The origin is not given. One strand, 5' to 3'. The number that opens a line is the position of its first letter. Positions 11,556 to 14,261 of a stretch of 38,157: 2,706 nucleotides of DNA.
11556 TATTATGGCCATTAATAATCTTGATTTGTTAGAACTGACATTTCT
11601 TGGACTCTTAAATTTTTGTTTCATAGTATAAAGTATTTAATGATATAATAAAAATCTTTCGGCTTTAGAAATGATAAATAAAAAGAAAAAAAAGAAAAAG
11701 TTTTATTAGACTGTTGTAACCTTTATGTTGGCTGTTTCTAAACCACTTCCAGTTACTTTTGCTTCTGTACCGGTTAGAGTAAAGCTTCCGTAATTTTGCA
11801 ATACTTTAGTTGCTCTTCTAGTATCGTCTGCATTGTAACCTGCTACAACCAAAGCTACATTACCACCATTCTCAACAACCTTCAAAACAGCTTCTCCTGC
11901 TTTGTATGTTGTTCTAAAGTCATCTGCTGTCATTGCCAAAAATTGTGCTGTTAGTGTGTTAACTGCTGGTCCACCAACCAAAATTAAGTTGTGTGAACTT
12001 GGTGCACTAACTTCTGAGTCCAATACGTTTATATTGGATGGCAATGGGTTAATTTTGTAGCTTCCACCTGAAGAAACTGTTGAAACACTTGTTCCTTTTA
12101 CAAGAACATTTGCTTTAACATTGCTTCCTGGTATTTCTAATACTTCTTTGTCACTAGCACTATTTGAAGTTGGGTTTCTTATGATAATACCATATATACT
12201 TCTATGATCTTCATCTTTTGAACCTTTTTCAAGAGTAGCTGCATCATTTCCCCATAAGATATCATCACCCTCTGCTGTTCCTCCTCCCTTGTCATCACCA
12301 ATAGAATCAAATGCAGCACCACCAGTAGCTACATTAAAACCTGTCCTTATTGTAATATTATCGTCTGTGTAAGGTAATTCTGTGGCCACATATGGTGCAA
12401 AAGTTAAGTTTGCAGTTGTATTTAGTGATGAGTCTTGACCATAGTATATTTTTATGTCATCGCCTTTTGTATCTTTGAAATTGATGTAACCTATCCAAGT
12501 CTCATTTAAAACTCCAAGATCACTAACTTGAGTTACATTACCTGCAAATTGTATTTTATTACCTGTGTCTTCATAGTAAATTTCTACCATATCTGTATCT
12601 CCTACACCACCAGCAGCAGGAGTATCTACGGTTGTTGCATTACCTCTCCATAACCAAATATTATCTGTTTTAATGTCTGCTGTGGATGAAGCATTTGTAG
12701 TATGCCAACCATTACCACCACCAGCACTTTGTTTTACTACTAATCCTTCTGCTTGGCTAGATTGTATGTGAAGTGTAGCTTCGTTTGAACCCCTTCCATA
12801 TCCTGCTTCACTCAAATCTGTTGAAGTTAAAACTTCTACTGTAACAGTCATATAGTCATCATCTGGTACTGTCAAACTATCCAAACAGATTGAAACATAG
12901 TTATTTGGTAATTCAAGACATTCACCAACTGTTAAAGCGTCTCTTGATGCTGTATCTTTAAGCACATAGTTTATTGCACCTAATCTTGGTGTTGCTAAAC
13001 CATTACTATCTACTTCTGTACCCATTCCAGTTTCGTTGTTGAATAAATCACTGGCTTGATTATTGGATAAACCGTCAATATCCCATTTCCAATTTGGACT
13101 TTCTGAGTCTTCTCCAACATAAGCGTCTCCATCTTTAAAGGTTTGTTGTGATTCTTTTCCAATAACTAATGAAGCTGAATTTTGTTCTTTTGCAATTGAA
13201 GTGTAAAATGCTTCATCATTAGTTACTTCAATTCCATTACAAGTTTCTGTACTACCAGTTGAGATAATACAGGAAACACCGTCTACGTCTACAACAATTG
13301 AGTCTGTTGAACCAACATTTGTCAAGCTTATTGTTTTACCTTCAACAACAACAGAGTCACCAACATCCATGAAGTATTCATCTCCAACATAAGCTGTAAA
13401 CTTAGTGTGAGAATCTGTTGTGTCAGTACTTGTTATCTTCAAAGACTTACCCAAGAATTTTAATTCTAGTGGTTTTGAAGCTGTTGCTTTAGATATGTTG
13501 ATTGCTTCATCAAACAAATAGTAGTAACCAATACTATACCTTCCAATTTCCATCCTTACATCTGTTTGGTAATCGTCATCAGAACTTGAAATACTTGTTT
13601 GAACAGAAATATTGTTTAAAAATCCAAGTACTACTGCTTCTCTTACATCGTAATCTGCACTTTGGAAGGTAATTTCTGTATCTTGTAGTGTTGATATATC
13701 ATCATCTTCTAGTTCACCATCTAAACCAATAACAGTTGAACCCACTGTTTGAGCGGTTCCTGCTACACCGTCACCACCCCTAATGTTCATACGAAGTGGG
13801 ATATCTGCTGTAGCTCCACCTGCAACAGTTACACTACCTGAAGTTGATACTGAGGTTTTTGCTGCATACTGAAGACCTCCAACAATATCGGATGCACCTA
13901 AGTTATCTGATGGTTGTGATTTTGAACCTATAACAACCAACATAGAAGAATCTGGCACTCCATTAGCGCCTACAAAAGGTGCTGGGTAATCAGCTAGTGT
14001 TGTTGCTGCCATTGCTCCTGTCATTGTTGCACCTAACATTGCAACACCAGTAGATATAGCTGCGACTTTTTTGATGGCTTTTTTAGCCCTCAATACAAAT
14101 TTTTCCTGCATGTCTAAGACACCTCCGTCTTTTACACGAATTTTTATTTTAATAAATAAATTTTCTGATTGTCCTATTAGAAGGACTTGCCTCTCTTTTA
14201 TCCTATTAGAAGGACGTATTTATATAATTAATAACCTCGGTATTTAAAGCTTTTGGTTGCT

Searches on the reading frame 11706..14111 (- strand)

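Call 40: search_protein_families(library=pfam, proteins=[window:11706-14111:-], max_evalue=0.01)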
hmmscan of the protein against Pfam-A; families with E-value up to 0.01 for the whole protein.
window:11706-14111:- (801 aa): 1 family
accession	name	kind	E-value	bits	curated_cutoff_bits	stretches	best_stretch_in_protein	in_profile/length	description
PF05124.17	S_layer_C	-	1.8e-17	64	23.9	1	41-773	4-175/177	S-layer like family, outer domain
